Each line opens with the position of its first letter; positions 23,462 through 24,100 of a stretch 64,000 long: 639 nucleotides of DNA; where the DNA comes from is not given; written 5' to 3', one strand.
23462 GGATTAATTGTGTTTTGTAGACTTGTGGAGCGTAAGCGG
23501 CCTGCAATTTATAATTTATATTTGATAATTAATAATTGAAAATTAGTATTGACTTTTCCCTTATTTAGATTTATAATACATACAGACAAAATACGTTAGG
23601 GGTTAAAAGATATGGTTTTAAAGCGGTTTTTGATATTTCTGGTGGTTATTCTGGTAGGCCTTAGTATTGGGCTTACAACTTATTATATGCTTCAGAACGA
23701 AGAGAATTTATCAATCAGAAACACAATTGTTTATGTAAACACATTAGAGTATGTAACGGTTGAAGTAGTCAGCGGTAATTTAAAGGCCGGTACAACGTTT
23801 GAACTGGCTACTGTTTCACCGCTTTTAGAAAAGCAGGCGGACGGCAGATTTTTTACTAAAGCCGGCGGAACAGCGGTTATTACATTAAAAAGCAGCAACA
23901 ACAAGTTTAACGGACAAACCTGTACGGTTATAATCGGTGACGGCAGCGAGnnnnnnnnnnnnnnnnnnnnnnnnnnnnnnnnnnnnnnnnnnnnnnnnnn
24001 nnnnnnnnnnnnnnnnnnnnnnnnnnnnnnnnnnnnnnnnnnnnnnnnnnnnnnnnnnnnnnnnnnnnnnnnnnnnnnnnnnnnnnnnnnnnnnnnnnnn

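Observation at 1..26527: Tandem locus of three giant GLUG-type solenoid envelope proteins (>8,700 codons, 41% of the window)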

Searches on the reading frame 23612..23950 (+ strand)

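Call 27: search_protein_families(library=pfam, proteins=[window:23612-23950:+], max_evalue=10)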
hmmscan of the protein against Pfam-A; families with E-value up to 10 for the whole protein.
window:23612-23950:+ (113 aa): 1 family
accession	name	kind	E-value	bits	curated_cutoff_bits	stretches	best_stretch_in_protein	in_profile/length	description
PF00204.31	DNA_gyraseB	-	0.066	13.1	27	1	82-104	97-119/173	DNA gyrase B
